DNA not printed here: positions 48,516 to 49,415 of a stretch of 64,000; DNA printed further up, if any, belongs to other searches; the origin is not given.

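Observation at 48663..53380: Array of four Hint_2 / bacterial-intein-like genes with exchangeable N-terminal cargo modules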

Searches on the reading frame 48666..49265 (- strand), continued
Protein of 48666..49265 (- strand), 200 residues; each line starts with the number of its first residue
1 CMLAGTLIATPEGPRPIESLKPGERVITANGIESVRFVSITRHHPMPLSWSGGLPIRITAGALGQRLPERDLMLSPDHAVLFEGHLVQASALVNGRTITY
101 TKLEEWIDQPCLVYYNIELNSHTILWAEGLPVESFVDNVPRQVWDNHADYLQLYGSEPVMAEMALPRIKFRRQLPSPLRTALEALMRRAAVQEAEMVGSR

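Call 85: get_annotated_region(hit=H26, flank=15000)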
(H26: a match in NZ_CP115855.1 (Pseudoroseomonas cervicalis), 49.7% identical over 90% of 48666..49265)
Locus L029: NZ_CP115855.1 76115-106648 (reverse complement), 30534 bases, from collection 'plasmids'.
description: Pseudoroseomonas cervicalis strain PL22-11A plasmid pL11-D, complete sequence
organism: Pseudoroseomonas cervicalis (NCBI taxid 204525)
taxonomy: Bacteria; Pseudomonadota; Alphaproteobacteria; Rhodospirillales; Acetobacteraceae; Pseudoroseomonas; Pseudoroseomonas cervicalis
host: -; source: -; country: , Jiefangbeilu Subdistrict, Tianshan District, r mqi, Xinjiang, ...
typing (MOB-suite, as given by PLSDB): non-mobilizable
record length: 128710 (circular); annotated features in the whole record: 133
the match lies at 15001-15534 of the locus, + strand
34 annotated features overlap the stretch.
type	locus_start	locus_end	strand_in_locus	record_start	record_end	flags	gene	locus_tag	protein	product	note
CDS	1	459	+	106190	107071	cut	-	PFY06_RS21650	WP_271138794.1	branched-chain amino acid ABC transporter permease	GO:0015803 - branched-chain amino acid transport [Evidence IEA]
CDS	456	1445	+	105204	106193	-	-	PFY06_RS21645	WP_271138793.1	branched-chain amino acid ABC transporter permease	GO:0015803 - branched-chain amino acid transport [Evidence IEA]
CDS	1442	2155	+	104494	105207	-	-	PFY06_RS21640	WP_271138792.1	ABC transporter ATP-binding protein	-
CDS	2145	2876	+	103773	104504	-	-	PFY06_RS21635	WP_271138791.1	ABC transporter ATP-binding protein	-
CDS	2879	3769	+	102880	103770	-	-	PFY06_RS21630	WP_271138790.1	NAD(P)-dependent oxidoreductase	-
CDS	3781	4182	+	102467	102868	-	-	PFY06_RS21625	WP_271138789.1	nuclear transport factor 2 family protein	-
CDS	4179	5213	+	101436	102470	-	-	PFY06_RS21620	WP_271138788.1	5-methyltetrahydropteroyltriglutamate-- homocysteine methyltransferase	-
CDS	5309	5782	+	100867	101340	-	-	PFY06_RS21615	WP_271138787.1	hypothetical protein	-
CDS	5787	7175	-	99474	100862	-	-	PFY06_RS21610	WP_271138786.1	ATP-binding protein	-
CDS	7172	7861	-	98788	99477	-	-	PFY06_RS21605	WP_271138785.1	response regulator transcription factor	GO:0000160 - phosphorelay signal transduction system [Evidence IEA]; GO:0006355 - regulation of DNA-templated ...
CDS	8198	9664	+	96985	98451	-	-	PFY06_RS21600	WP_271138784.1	DcaP family trimeric outer membrane transporter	-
CDS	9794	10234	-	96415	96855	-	-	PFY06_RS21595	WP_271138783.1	YqaA family protein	-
CDS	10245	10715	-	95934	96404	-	-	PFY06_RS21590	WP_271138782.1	Lrp/AsnC ligand binding domain-containing protein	-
CDS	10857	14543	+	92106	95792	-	putA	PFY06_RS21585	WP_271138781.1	trifunctional transcriptional regulator/proline dehydrogenase/L-glutamate gamma-semialdehyde dehydrogenase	GO:0006561 - proline biosynthetic process [Evidence IEA]; GO:0006355 - regulation of DNA-templated transcription ...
CDS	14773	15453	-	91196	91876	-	-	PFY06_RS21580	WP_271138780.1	hypothetical protein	-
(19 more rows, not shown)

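Call 86: get_annotated_region(hit=H2, flank=15000)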
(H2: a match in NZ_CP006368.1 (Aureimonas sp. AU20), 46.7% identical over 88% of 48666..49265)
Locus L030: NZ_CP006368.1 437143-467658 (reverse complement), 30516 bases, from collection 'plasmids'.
description: Aureimonas sp. AU20 plasmid pAU20a, complete sequence
organism: Aureimonas sp. AU20 (NCBI taxid 1349819)
taxonomy: Bacteria; Pseudomonadota; Alphaproteobacteria; Hyphomicrobiales; Aurantimonadaceae; Aureimonas; Aureimonas sp. AU20
host: -; source: -; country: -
typing (MOB-suite, as given by PLSDB): non-mobilizable
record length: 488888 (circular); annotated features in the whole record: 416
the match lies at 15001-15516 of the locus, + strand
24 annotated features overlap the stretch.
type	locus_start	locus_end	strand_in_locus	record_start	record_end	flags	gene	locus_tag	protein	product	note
CDS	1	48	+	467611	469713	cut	-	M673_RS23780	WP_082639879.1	bifunctional sugar-binding transcriptional regulator/dihydroxyacetone kinase subunit DhaK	-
CDS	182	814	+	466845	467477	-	dhaL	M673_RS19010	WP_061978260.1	dihydroxyacetone kinase subunit DhaL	GO:0006071 - glycerol metabolic process [Evidence IEA]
CDS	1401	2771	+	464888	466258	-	mgtE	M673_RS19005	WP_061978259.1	magnesium transporter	GO:0015693 - magnesium ion transport [Evidence IEA]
CDS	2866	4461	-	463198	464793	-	-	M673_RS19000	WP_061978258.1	methyl-accepting chemotaxis protein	-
CDS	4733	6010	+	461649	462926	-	-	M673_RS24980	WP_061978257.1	DUF2778 domain-containing protein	-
CDS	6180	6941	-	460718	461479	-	-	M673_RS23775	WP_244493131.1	DUF1428 domain-containing protein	-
CDS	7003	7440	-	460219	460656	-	-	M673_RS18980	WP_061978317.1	VOC family protein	-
CDS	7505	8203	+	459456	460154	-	-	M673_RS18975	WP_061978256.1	helix-turn-helix domain-containing protein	-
CDS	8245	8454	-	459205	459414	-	-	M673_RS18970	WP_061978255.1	hypothetical protein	-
CDS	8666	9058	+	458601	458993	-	-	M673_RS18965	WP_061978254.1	acyl-CoA thioesterase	-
CDS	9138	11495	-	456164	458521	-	-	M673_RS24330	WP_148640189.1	hypothetical protein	-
CDS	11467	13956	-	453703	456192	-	-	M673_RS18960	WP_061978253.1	glycosyltransferase family 2 protein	-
CDS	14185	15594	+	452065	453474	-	-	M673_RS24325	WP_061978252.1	Hint domain-containing protein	-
CDS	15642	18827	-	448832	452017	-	-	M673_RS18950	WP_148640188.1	tetratricopeptide repeat protein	-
CDS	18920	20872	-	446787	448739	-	-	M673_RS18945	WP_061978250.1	beta-galactosidase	-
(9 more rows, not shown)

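Call 87: get_annotated_region(hit=H3, flank=15000)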
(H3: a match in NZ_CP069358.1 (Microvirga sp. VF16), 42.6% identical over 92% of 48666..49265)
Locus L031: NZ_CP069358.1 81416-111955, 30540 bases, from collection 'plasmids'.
description: Microvirga sp. VF16 plasmid pMVF16-4, complete sequence
organism: Microvirga sp. VF16 (NCBI taxid 2807101)
taxonomy: Bacteria; Pseudomonadota; Alphaproteobacteria; Hyphomicrobiales; Methylobacteriaceae; Microvirga; Microvirga sp. VF16
host: -; source: Vachellia farnesiana,Cell culture; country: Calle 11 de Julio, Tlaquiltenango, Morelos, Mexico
typing (MOB-suite, as given by PLSDB): non-mobilizable
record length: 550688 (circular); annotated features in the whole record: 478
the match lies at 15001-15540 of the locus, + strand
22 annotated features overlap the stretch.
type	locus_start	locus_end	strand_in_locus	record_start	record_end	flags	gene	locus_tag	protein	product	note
CDS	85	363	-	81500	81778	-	-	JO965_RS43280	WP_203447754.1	hypothetical protein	-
CDS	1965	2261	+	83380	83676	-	-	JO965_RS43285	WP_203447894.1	VOC family protein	-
CDS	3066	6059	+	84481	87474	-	-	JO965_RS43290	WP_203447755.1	EAL domain-containing protein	-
CDS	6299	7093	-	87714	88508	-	-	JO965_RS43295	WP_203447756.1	NYN domain-containing protein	-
CDS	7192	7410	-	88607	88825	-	-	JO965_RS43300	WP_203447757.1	hypothetical protein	-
CDS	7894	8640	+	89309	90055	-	-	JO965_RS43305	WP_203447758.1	response regulator transcription factor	GO:0000160 - phosphorelay signal transduction system [Evidence IEA]; GO:0006355 - regulation of DNA-templated ...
CDS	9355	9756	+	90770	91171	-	-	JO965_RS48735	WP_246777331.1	thermonuclease family protein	-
CDS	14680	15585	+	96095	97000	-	-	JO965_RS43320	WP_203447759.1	Hint domain-containing protein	-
CDS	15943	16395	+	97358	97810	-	-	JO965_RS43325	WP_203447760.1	hypothetical protein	-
CDS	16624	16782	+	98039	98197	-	-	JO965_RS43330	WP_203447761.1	hypothetical protein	-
CDS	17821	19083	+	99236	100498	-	-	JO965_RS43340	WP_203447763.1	RNA-guided endonuclease TnpB family protein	-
CDS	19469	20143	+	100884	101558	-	-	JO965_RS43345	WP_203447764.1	GTP cyclohydrolase I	-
CDS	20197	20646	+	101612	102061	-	-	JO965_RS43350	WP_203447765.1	PACE efflux transporter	-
CDS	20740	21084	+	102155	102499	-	-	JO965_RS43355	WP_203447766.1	VanZ family protein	-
CDS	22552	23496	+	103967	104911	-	-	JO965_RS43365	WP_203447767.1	IS5 family transposase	-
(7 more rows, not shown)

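Call 88: get_annotated_region(hit=H72, flank=15000)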
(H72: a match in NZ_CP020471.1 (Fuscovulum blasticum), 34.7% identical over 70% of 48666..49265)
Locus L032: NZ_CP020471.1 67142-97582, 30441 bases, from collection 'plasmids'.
description: Fuscovulum blasticum strain 28/5 plasmid pRsa, complete sequence
organism: Fuscovulum blasticum (NCBI taxid 1075)
taxonomy: Bacteria; Pseudomonadota; Alphaproteobacteria; Rhodobacterales; Paracoccaceae; Fuscovulum; Fuscovulum blasticum
host: -; source: cell culture; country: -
typing (MOB-suite, as given by PLSDB): non-mobilizable
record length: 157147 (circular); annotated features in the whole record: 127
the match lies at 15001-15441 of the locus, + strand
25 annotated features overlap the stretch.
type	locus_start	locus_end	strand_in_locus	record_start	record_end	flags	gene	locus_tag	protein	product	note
CDS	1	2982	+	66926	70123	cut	-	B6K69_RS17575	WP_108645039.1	UvrD-helicase domain-containing protein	-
CDS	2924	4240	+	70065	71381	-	-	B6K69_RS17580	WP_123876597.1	hypothetical protein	-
CDS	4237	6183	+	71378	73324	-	-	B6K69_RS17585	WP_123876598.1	hypothetical protein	-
CDS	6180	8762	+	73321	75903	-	-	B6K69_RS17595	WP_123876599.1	helicase-related protein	-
CDS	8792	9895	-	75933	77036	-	-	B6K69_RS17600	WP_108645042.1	Fic family protein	-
CDS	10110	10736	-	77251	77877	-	-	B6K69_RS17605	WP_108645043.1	SMC-Scp complex subunit ScpB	-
CDS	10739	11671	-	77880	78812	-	-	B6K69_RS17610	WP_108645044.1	DUF1403 family protein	-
CDS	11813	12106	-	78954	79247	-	-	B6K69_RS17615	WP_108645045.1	CcdB family protein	GO:0006276 - plasmid maintenance [Evidence IEA]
CDS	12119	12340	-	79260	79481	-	-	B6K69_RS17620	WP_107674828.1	type II toxin-antitoxin system CcdA family antitoxin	-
CDS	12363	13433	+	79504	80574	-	-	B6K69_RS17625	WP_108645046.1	tyrosine-type recombinase/integrase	GO:0015074 - DNA integration [Evidence IEA]; GO:0006310 - DNA recombination [Evidence IEA]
CDS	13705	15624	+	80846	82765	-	-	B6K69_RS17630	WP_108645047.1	Hint domain-containing protein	-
CDS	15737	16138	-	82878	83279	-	-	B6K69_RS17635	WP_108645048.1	type II toxin-antitoxin system VapC family toxin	-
CDS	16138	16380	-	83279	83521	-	-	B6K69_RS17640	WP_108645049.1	type II toxin-antitoxin system Phd/YefM family antitoxin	-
CDS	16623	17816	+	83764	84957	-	repA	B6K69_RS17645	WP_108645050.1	plasmid partitioning protein RepA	-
CDS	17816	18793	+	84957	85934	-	repB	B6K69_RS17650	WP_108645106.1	plasmid partitioning protein RepB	-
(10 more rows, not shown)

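Call 89: get_annotated_region(hit=H47, flank=12000)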
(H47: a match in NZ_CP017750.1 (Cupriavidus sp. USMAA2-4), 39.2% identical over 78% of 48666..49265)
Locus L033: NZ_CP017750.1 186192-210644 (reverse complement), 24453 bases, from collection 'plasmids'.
description: Cupriavidus sp. USMAA2-4 isolate pure plasmid unnamed1, complete sequence
organism: Cupriavidus sp. USMAA2-4 (NCBI taxid 876364)
taxonomy: Bacteria; Pseudomonadota; Betaproteobacteria; Burkholderiales; Burkholderiaceae; Cupriavidus; Cupriavidus sp. USMAA2-4
host: -; source: cell culture,Sungai Pinang, Penang, Malaysia; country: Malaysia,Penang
typing (MOB-suite, as given by PLSDB): mobilizable; relaxase MOBP
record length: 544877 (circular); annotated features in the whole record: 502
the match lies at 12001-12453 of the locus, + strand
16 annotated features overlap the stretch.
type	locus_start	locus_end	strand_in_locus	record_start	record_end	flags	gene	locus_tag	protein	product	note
CDS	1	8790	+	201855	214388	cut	-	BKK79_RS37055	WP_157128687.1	filamentous haemagglutinin family protein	-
CDS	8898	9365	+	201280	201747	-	-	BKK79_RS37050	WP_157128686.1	hypothetical protein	-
CDS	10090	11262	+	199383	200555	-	-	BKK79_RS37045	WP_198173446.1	substrate-binding domain-containing protein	-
CDS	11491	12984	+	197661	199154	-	-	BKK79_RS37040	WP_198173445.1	Hint domain-containing protein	-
CDS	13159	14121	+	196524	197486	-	gspK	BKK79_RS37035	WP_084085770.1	type II secretion system minor pseudopilin GspK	GO:0009306 - protein secretion [Evidence IEA]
CDS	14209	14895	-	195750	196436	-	-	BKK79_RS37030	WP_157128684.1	prepilin-type N-terminal cleavage/methylation domain-containing protein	-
CDS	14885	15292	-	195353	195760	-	gspI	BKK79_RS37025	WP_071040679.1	type II secretion system minor pseudopilin GspI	GO:0015628 - protein secretion by the type II secretion system [Evidence IEA]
CDS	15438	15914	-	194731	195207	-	-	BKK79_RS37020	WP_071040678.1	GspH/FimT family pseudopilin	GO:0015628 - protein secretion by the type II secretion system [Evidence IEA]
CDS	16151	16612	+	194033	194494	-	-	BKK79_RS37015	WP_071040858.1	lytic transglycosylase domain-containing protein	-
CDS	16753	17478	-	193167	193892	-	gspM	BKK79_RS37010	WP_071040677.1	type II secretion system protein GspM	GO:0015628 - protein secretion by the type II secretion system [Evidence IEA]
CDS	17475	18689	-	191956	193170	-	gspL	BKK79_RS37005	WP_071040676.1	type II secretion system protein GspL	GO:0015628 - protein secretion by the type II secretion system [Evidence IEA]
CDS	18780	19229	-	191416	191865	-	gspG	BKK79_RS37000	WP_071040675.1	type II secretion system major pseudopilin GspG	GO:0015628 - protein secretion by the type II secretion system [Evidence IEA]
CDS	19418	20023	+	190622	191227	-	-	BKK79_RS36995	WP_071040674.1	hypothetical protein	-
CDS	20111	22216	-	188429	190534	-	-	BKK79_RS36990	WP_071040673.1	DNA/RNA non-specific endonuclease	-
CDS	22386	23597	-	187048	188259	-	gspF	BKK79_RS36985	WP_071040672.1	type II secretion system inner membrane protein GspF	GO:0015628 - protein secretion by the type II secretion system [Evidence IEA]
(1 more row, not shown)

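Call 90: get_annotated_region(hit=H60, flank=12000)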
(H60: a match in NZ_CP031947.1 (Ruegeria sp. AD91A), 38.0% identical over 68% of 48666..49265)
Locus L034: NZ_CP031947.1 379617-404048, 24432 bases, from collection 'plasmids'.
description: Ruegeria sp. AD91A plasmid unnamed1, complete sequence
organism: Ruegeria sp. AD91A (NCBI taxid 2293862)
taxonomy: Bacteria; Pseudomonadota; Alphaproteobacteria; Rhodobacterales; Roseobacteraceae; Ruegeria; Ruegeria sp. AD91A
host: -; source: -; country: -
typing (MOB-suite, as given by PLSDB): non-mobilizable
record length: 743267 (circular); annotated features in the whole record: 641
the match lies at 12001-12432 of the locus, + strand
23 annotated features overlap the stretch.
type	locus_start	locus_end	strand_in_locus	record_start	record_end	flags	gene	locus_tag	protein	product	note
CDS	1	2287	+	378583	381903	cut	-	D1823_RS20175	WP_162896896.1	adenylate/guanylate cyclase domain-containing protein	GO:0009190 - cyclic nucleotide biosynthetic process [Evidence IEA]; GO:0035556 - intracellular signal transduction ...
CDS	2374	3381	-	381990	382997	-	-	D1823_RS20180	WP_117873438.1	D-cysteine desulfhydrase family protein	-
CDS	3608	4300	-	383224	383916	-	-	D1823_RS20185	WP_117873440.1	Crp/Fnr family transcriptional regulator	GO:0006355 - regulation of DNA-templated transcription [Evidence IEA]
CDS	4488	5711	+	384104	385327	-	hemA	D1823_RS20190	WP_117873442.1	5-aminolevulinate synthase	GO:0006783 - heme biosynthetic process [Evidence IEA]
CDS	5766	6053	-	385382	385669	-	-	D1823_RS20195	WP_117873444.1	cytochrome C oxidase subunit IV family protein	-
CDS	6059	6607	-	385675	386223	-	-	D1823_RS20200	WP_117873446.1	cytochrome c oxidase subunit 3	-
CDS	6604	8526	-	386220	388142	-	-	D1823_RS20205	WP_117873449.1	VWA domain-containing protein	-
CDS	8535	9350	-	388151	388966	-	-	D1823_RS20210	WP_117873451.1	CbbQ/NirQ/NorQ/GpvN family protein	-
CDS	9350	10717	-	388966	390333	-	-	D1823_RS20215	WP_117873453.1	cbb3-type cytochrome c oxidase subunit I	GO:0009060 - aerobic respiration [Evidence IEA]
CDS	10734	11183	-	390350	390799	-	-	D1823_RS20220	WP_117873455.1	cytochrome c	-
CDS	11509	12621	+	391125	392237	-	-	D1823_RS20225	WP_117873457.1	Hint domain-containing protein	-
CDS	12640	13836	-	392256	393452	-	-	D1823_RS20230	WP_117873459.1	NnrS family protein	-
CDS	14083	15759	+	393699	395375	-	-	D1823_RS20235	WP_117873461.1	cytochrome D1 domain-containing protein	-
CDS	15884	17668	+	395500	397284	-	-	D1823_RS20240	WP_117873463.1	NapC/NirT family cytochrome c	-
CDS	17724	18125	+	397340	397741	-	-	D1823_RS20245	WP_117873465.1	plastocyanin/azurin family copper-binding protein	-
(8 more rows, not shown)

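Call 91: get_annotated_region(hit=H62, flank=12000)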
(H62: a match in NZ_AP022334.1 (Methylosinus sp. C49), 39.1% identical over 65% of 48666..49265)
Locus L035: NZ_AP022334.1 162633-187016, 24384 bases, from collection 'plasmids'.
description: Methylosinus sp. C49 isolate Methylosinus sp. C49 plasmid pMSC49b, complete sequence
organism: Methylosinus sp. C49 (NCBI taxid 2699395)
taxonomy: Bacteria; Pseudomonadota; Alphaproteobacteria; Hyphomicrobiales; Methylocystaceae; Methylosinus; Methylosinus sp. C49
host: -; source: -; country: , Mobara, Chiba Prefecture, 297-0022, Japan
typing (MOB-suite, as given by PLSDB): mobilizable; relaxase MOBP
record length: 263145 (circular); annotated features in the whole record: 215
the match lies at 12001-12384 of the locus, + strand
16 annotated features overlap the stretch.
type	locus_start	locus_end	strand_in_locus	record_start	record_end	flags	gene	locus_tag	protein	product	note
CDS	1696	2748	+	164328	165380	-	rfbB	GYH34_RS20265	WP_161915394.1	dTDP-glucose 4,6-dehydratase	GO:0019305 - dTDP-rhamnose biosynthetic process [Evidence IEA]; GO:0009243 - O antigen biosynthetic process [Evidence ...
CDS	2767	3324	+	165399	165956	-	rfbC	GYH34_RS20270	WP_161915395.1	dTDP-4-dehydrorhamnose 3,5-epimerase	GO:0019305 - dTDP-rhamnose biosynthetic process [Evidence IEA]; GO:0009243 - O antigen biosynthetic process [Evidence ...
CDS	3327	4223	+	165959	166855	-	rfbD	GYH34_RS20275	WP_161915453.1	dTDP-4-dehydrorhamnose reductase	GO:0019305 - dTDP-rhamnose biosynthetic process [Evidence IEA]; GO:0009243 - O antigen biosynthetic process [Evidence ...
CDS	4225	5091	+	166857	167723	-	rfbA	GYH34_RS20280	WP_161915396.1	glucose-1-phosphate thymidylyltransferase RfbA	GO:0019305 - dTDP-rhamnose biosynthetic process [Evidence IEA]; GO:0009243 - O antigen biosynthetic process [Evidence ...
CDS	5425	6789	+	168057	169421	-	-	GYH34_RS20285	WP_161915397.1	hypothetical protein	-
CDS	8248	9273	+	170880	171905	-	-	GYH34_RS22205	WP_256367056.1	transposase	GO:0006313 - DNA transposition [Evidence IEA]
CDS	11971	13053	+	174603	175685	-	-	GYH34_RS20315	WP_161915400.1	Hint domain-containing protein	-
CDS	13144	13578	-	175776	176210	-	-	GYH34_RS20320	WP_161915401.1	hypothetical protein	-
CDS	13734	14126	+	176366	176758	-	-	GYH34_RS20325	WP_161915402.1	transposase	GO:0006313 - DNA transposition [Evidence IEA]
CDS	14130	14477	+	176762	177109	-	tnpB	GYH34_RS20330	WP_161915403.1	IS66 family insertion sequence element accessory protein TnpB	-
CDS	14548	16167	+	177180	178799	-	-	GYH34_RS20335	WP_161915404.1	IS66 family transposase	-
CDS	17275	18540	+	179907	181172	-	istA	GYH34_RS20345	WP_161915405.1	IS21 family transposase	-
CDS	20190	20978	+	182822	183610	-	-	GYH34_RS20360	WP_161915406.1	class I SAM-dependent methyltransferase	-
CDS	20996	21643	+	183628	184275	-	-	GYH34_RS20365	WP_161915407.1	hypothetical protein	-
CDS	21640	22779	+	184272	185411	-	-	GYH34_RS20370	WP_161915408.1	glycosyltransferase family 61 protein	GO:0006486 - protein glycosylation [Evidence IEA]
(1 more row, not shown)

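Call 92: get_annotated_region(hit=H74, flank=12000)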
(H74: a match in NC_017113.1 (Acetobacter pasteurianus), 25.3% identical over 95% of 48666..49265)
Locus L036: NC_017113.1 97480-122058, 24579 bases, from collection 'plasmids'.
description: Acetobacter pasteurianus IFO 3283-12 plasmid pAPA12-020, complete sequence
organism: Acetobacter pasteurianus (NCBI taxid 634459)
taxonomy: Bacteria; Pseudomonadota; Alphaproteobacteria; Rhodospirillales; Acetobacteraceae; Acetobacter; Acetobacter pasteurianus
host: -; source: -; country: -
typing (MOB-suite, as given by PLSDB): conjugative; replicon rep_cluster_1288; relaxase MOBP; mating-pair formation MPF_I
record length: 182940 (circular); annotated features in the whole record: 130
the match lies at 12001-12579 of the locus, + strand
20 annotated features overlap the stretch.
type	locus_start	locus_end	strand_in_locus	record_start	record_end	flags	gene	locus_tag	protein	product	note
CDS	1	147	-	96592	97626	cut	-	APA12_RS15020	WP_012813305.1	type IV secretory system conjugative DNA transfer family protein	-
CDS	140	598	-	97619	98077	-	-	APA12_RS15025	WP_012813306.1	DotD/TraH family lipoprotein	-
CDS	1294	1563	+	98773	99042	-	-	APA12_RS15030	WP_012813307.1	type II toxin-antitoxin system RelB/DinJ family antitoxin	GO:0006355 - regulation of DNA-templated transcription [Evidence IEA]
CDS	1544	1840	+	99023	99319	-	-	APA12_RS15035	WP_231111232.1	type II toxin-antitoxin system RelE/ParE family toxin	GO:0030541 - plasmid partitioning [Evidence IEA]; GO:0051290 - protein heterotetramerization [Evidence IEA]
CDS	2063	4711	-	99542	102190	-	-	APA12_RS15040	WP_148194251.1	ATP-binding protein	-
CDS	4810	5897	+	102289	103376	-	-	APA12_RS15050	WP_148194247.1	IS3 family transposase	-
CDS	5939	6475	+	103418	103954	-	-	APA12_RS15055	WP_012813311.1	hypothetical protein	-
CDS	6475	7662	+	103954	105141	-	-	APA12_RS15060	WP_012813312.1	hypothetical protein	-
CDS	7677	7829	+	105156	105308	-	-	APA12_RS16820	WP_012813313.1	hypothetical protein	-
CDS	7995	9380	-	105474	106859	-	-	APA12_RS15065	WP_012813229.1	IS1380-like element IS1380A family transposase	GO:0006313 - DNA transposition [Evidence IEA]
CDS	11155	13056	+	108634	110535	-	-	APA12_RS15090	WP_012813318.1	Hint domain-containing protein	-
CDS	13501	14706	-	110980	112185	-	-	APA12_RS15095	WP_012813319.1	IS701 family transposase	-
CDS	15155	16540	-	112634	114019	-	-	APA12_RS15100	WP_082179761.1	IS1380-like element IS1380A family transposase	GO:0006313 - DNA transposition [Evidence IEA]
CDS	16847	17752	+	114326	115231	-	-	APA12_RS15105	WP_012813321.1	hypothetical protein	-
CDS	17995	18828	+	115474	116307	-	-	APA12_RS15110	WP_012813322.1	hypothetical protein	-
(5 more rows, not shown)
